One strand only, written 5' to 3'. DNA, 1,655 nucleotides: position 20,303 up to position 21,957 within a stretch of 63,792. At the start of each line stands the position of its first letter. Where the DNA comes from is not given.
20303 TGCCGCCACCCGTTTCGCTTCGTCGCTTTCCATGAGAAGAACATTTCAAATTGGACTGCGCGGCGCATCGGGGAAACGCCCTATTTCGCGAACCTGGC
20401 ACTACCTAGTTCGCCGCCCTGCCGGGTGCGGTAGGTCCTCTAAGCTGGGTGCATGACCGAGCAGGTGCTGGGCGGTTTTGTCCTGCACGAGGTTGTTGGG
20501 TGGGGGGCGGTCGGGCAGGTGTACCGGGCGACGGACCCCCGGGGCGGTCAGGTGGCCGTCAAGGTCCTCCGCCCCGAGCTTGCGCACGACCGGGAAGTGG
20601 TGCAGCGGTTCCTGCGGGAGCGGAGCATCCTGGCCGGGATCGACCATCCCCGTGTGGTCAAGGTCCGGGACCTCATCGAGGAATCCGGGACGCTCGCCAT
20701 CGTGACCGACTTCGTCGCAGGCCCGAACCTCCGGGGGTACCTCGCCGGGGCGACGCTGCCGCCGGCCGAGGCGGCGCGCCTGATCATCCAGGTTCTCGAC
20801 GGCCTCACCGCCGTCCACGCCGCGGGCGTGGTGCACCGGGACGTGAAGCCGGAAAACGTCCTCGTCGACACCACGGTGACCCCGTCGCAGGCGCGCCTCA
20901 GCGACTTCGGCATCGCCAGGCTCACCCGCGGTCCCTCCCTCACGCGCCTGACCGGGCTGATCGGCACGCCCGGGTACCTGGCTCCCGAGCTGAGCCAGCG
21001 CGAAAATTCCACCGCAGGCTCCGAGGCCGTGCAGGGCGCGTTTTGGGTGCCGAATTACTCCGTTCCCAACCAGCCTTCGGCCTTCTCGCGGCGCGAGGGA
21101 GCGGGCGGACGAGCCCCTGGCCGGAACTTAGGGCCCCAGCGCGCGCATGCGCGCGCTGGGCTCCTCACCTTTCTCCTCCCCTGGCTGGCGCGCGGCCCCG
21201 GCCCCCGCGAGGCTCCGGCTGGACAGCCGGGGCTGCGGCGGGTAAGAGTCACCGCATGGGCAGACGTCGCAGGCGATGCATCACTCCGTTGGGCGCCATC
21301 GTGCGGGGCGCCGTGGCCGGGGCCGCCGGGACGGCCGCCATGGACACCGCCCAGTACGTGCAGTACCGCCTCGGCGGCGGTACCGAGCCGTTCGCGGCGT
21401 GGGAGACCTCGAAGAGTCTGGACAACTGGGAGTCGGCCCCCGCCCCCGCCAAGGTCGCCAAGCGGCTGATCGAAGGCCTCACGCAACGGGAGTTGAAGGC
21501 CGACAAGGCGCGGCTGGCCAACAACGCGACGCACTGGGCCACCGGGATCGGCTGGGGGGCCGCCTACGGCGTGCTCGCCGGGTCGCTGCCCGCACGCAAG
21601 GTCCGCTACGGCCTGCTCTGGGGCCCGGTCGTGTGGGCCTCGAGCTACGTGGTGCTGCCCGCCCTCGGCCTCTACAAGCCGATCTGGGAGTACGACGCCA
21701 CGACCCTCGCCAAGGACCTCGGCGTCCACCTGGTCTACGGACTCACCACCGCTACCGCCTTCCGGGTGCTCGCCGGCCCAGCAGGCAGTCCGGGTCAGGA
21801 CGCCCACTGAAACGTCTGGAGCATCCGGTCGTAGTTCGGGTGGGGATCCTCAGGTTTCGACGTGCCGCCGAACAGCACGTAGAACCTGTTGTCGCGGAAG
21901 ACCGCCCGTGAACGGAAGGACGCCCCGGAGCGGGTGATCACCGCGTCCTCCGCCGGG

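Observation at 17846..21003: Receptor Ser/Thr kinase gene split by a ~1.36 kb inversion with in-phase 5-bp inverted microhomology; its divergent ECF sigma gene is flipped with it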

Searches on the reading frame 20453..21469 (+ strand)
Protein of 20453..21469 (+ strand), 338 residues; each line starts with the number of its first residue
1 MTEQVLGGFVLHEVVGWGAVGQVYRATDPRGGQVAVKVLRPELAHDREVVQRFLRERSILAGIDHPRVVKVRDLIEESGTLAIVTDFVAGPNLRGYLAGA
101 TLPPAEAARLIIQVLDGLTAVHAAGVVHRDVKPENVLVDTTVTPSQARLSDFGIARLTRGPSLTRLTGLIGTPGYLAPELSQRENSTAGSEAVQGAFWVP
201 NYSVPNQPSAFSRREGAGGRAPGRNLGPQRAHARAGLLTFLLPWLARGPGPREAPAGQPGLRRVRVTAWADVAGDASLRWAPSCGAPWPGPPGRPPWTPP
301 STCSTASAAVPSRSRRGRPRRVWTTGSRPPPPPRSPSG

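Call 7: search_protein_families(library=pfam, proteins=[window:20453-21469:+], max_evalue=0.01)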
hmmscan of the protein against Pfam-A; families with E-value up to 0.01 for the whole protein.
window:20453-21469:+ (338 aa): 4 families
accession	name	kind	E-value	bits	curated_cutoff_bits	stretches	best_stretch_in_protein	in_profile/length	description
PF00069.31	Pkinase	-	1.2e-36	127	31.7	1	11-186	3-174/263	Protein kinase domain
PF07714.23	PK_Tyr_Ser-Thr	-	3e-23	82.9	23.1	1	11-188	3-183/258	Protein tyrosine and serine/threonine kinase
PF03109.22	ABC1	-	5.4e-08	32.7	22.9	1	15-45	38-68/244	ABC1 atypical kinase-like domain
PF01636.29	APH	-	2.3e-07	31.3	23.2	1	15-124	5-110/239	Phosphotransferase enzyme family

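Call 10: list_cluster_members(proteins=[P0001, window:20453-21469:+, window:19745-20335:-, P0002, P0004, P0003])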
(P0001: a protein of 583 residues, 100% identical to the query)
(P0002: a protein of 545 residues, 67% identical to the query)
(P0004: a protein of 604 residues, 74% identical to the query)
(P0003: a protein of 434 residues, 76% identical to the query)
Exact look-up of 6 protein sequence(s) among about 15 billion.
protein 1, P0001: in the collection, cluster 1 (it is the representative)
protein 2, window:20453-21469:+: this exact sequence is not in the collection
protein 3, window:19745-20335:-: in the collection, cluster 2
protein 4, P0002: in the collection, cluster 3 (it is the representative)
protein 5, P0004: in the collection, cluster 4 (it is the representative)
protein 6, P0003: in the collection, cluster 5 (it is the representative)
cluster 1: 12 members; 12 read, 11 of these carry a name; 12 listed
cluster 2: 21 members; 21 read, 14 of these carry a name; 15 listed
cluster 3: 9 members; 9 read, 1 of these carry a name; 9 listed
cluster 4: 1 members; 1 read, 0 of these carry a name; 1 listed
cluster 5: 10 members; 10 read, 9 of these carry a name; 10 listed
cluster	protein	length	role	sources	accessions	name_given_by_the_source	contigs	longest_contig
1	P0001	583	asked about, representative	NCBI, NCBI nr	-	-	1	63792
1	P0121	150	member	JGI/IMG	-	hypothetical protein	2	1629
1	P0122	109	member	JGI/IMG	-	serine/threonine-protein kinase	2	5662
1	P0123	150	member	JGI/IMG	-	hypothetical protein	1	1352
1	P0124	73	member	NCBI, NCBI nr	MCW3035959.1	MAG: repeat-containing protein, partial [Actinobacteria bacterium] | repeat-containing protein [Actinomycetota bacterium]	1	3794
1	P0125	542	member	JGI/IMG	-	hypothetical protein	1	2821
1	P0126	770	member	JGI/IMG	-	hypothetical protein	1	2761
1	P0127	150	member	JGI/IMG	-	hypothetical protein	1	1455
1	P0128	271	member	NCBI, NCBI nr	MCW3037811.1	MAG: putative Serine/threonine protein kinase pkaA [Actinobacteria bacterium] | putative Serine/threonine protein kinase pkaA [Actinomycetota bacterium]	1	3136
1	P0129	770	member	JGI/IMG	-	hypothetical protein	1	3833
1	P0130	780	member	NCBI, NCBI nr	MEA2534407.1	MAG: serine/threonine protein kinase, bacterial [Actinomycetota bacterium] | serine/threonine protein kinase, bacterial [Actinomycetota bacterium]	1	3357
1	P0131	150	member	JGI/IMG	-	hypothetical protein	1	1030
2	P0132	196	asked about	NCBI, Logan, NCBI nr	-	-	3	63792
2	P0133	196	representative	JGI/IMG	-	RNA polymerase sigma factor (sigma-70 family)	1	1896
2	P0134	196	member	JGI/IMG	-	RNA polymerase sigma factor (sigma-70 family)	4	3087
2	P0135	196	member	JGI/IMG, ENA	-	RNA polymerase sigma factor (sigma-70 family)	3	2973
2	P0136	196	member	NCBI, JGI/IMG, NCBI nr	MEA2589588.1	MAG: hypothetical protein QOH66_2515 [Actinomycetota bacterium] | RNA polymerase sigma factor (sigma-70 family) | hypothetical protein [Actinomycetota bacterium]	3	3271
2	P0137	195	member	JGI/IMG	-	RNA polymerase sigma factor (sigma-70 family)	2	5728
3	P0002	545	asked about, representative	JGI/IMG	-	-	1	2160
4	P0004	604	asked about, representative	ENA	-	-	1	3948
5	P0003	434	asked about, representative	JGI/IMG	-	hypothetical protein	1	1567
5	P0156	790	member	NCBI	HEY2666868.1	MAG TPA: protein kinase [Actinomycetota bacterium]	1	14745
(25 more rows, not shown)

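Call 15: find_encoding_contigs(protein=P0130, flank=10000, max_places=10)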
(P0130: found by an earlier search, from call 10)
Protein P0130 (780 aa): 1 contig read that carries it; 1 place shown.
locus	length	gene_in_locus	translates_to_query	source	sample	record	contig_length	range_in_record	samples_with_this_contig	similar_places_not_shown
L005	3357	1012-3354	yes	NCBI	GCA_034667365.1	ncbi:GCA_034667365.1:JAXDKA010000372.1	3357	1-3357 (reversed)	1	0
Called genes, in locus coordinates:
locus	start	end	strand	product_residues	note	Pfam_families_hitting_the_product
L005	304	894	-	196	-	PF04542:Sigma70_r2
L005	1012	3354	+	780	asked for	PF00069:Pkinase, PF01636:APH (faint), PF03109:ABC1 (faint), PF07714:PK_Tyr_Ser-Thr, PF02368:Big_2 (weak)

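Call 16: find_encoding_contigs(protein=P0129, flank=10000, max_places=10)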
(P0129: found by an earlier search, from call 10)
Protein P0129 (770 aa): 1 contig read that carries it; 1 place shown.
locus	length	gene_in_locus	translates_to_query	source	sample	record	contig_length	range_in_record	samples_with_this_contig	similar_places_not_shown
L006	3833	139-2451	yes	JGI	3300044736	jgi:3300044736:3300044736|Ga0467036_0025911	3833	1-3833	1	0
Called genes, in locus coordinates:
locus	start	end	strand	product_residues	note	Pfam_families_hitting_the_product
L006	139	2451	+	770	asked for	PF00069:Pkinase, PF01636:APH (faint), PF03109:ABC1 (faint), PF07714:PK_Tyr_Ser-Thr, PF02368:Big_2 (weak)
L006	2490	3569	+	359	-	PF00383:dCMP_cyt_deam_1, PF14437:MafB19-deam, PF01872:RibD_C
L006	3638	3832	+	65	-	?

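Call 21: find_encoding_contigs(protein=P0137, flank=6000, max_places=10)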
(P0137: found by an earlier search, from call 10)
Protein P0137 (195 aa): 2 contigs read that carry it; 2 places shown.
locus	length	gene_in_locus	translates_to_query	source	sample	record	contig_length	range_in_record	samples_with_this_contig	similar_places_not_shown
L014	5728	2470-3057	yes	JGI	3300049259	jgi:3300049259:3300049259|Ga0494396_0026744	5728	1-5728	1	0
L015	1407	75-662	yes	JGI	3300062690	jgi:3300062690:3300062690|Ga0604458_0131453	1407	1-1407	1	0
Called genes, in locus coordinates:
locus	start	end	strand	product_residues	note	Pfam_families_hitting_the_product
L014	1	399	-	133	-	?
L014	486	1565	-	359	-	PF00383:dCMP_cyt_deam_1, PF14437:MafB19-deam, PF01872:RibD_C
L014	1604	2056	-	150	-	-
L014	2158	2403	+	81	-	-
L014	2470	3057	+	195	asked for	PF04542:Sigma70_r2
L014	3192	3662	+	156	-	PF07274:DUF1440 (weak)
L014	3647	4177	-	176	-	-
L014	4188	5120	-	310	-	PF00551:Formyl_trans_N, PF02911:Formyl_trans_C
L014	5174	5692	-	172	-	PF01327:Pep_deformylase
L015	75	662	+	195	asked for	PF04542:Sigma70_r2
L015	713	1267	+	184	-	PF07274:DUF1440 (weak)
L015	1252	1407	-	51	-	?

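Call 22: find_encoding_contigs(protein=P0122, flank=6000, max_places=10)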
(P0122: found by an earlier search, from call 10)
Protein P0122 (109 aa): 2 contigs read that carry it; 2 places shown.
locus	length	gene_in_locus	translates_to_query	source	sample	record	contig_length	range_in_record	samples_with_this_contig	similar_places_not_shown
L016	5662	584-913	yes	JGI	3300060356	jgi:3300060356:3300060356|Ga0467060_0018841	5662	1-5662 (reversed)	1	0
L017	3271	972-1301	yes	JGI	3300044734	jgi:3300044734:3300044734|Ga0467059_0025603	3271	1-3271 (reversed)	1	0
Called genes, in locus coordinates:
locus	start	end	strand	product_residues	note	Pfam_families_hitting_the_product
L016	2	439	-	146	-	?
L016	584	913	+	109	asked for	PF00069:Pkinase, PF07714:PK_Tyr_Ser-Thr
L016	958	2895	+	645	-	PF00069:Pkinase, PF07714:PK_Tyr_Ser-Thr, PF02368:Big_2 (weak)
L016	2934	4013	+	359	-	PF00383:dCMP_cyt_deam_1, PF14437:MafB19-deam, PF01872:RibD_C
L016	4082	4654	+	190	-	PF00677:Lum_binding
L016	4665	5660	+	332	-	?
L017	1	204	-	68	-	?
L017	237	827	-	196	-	PF04542:Sigma70_r2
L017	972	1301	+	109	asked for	PF00069:Pkinase, PF07714:PK_Tyr_Ser-Thr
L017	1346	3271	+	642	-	?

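Call 23: find_encoding_contigs(protein=P0136, flank=6000, max_places=10)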
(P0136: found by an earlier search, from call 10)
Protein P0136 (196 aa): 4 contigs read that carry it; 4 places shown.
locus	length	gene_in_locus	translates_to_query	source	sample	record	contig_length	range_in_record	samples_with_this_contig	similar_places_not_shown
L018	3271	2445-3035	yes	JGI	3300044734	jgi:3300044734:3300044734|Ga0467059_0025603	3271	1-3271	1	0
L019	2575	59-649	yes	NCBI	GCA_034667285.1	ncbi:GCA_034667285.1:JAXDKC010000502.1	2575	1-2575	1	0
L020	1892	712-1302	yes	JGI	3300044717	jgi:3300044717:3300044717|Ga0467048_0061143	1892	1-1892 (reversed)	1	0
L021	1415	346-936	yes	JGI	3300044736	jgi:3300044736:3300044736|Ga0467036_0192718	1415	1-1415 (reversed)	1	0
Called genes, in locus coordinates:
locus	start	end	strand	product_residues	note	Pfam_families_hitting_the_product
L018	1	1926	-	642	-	?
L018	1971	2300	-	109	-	PF00069:Pkinase, PF07714:PK_Tyr_Ser-Thr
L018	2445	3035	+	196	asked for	PF04542:Sigma70_r2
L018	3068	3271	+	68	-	?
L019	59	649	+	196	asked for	PF04542:Sigma70_r2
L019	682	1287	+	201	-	PF07274:DUF1440 (weak)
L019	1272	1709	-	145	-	-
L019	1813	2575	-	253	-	PF00551:Formyl_trans_N, PF02911:Formyl_trans_C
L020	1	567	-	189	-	?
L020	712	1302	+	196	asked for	PF04542:Sigma70_r2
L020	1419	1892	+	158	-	?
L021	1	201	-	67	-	?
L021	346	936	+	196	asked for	PF04542:Sigma70_r2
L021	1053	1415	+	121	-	?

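Call 24: find_encoding_contigs(protein=P0134, flank=6000, max_places=10)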
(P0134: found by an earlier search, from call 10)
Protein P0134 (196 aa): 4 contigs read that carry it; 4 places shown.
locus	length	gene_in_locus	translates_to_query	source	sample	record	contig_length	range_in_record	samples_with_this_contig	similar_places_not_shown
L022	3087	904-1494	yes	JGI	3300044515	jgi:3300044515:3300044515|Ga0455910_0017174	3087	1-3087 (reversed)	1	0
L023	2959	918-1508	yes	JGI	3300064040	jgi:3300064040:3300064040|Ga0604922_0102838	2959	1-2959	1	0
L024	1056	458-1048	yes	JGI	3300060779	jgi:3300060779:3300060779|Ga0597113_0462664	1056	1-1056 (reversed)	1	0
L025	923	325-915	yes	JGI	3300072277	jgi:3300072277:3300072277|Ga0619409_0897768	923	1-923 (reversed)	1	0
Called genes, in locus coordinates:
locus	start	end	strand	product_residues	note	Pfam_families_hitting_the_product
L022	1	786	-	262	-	?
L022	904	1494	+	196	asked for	PF04542:Sigma70_r2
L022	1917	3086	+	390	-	?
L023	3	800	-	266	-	?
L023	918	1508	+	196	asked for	PF04542:Sigma70_r2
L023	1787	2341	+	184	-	PF07274:DUF1440 (weak)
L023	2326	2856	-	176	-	-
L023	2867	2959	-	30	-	?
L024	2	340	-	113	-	?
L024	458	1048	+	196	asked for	PF04542:Sigma70_r2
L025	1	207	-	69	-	?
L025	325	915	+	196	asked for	PF04542:Sigma70_r2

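Call 27: search_protein_families(library=pfam, proteins=[L022:1917-3086:+], max_evalue=0.01)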
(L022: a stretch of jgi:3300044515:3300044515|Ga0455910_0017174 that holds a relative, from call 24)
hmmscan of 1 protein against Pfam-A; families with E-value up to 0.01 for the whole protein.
L022:1917-3086:+ (390 aa): 3 families
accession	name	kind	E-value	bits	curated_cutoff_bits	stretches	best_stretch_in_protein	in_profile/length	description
PF13518.12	HTH_28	-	0.001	19.6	25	0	17-66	1-49/52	Helix-turn-helix domain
PF13565.12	HTH_32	-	0.0014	19.6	33.7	0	65-113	20-72/73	Homeodomain-like domain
PF13384.12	HTH_23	-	0.0062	16.8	24.6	0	16-48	5-36/50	Homeodomain-like domain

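Call 38: find_encoding_contigs(protein=P0156, flank=5000, max_places=4)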
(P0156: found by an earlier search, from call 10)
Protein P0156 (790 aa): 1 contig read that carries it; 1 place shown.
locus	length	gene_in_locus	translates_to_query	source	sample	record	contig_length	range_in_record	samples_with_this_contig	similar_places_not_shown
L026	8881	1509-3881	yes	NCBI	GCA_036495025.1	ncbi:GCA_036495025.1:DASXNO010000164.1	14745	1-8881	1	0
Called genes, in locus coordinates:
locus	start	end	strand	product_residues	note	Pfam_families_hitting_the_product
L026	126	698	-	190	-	-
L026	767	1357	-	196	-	PF04542:Sigma70_r2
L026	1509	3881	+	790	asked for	PF00069:Pkinase, PF03109:ABC1 (faint), PF07714:PK_Tyr_Ser-Thr, PF02368:Big_2 (weak)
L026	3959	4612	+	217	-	PF00677:Lum_binding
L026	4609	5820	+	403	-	PF00926:DHBP_synthase, PF00925:GTP_cyclohydro2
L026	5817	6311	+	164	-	PF00885:DMRL_synthase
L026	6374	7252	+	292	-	PF01634:HisG, PF08029:HisG_C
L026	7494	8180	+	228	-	PF05198:IF3_N, PF00707:IF3_C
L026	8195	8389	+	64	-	PF01632:Ribosomal_L35p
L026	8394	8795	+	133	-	PF00453:Ribosomal_L20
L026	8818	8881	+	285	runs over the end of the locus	PF22435:MRM3-like_sub_bind, PF08032:SpoU_sub_bind (faint), PF00588:SpoU_methylase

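Call 47: find_encoding_contigs(protein=P0121, flank=4000, max_places=6)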
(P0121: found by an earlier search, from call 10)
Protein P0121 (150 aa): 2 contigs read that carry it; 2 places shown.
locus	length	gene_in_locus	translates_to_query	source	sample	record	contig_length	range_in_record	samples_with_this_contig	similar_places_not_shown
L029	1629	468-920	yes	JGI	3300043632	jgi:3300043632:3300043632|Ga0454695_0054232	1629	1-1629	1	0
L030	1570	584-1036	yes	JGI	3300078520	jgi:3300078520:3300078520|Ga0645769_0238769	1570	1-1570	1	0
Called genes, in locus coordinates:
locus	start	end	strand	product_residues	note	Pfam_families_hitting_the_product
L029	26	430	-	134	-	-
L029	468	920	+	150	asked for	-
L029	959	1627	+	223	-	?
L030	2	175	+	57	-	?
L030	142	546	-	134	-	-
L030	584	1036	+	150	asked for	-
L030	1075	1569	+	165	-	?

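Call 48: find_encoding_contigs(protein=P0135, flank=4000, max_places=6)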
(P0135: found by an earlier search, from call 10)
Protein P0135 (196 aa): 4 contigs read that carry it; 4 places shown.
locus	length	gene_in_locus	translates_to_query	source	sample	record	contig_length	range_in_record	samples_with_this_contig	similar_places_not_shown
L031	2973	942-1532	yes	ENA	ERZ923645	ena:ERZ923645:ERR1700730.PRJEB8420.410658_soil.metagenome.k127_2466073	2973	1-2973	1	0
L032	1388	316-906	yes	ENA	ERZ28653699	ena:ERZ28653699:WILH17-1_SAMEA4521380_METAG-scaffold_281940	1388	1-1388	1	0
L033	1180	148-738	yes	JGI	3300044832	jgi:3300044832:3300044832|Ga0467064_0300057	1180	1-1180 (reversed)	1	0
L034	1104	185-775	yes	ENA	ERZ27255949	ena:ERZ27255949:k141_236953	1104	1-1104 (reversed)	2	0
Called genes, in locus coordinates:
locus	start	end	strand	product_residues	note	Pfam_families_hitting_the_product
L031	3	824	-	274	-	?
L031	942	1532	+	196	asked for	PF04542:Sigma70_r2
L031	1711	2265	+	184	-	PF07274:DUF1440 (weak)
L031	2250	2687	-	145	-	-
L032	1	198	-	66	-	?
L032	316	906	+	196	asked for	PF04542:Sigma70_r2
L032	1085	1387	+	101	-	?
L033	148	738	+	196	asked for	PF04542:Sigma70_r2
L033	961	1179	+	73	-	?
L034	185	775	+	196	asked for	PF04542:Sigma70_r2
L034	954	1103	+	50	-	?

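Call 58: search_protein_families(library=ncbifam, proteins=[L022:1917-3086:+], max_evalue=0.001)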
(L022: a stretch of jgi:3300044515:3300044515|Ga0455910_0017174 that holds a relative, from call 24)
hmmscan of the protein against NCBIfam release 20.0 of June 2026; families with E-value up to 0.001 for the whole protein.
L022:1917-3086:+ (390 aa): 2 families
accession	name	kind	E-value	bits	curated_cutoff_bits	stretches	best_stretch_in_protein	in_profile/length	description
NF033577.2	transpos_IS481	equivalog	1.5e-07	31.2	224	1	17-136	1-123/284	IS481 family transposase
NF033545.0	transpos_IS630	equivalog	0.00022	20.8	100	1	18-129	2-120/299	IS630 family transposase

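Call 63: find_encoding_contigs(protein=P0126, flank=3000, max_places=4)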
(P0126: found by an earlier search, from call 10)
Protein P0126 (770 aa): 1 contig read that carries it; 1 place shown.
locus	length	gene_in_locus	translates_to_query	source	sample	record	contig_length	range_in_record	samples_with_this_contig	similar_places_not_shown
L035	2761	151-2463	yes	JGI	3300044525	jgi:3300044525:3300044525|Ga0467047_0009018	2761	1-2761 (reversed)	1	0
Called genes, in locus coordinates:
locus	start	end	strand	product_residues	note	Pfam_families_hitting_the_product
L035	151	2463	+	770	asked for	PF00069:Pkinase, PF01636:APH (faint), PF03109:ABC1 (faint), PF07714:PK_Tyr_Ser-Thr, PF02368:Big_2 (weak)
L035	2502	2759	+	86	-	?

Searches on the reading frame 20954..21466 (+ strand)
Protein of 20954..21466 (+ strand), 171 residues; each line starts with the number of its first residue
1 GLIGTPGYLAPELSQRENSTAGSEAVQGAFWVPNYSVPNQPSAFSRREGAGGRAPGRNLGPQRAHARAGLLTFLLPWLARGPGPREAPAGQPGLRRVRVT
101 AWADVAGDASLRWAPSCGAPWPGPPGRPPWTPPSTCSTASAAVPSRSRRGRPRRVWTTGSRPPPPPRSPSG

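Call 46: find_homologous_proteins(query=window:20954-21466:+, max_evalue=0.00001)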
Query seq(171 aa): 1179 candidates shared short words with the query, none scored E <= 0.00001.

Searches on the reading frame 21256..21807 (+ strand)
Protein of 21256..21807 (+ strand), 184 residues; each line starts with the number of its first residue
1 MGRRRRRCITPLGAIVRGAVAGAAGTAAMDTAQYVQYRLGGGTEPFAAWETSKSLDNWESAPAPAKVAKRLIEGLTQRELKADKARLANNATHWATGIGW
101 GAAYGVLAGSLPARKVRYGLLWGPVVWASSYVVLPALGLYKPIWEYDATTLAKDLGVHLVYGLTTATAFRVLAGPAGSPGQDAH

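Call 7: search_protein_families(library=pfam, proteins=[window:21256-21807:+], max_evalue=0.01)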
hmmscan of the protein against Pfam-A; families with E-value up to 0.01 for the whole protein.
seq(184 aa): 2 families
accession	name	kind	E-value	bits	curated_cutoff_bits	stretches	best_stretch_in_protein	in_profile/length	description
PF07274.17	DUF1440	-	4.2e-06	27.3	34.7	1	85-165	52-133/135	Protein of unknown function (DUF1440)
PF20587.3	DUF6789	-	3.3e-05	24.4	27.1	1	98-174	65-138/144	Family of unknown function (DUF6789)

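Call 58: search_protein_families(library=ncbifam, proteins=[window:21256-21807:+], max_evalue=0.001)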
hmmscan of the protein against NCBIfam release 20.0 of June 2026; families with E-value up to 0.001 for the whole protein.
seq(184 aa): 0 families
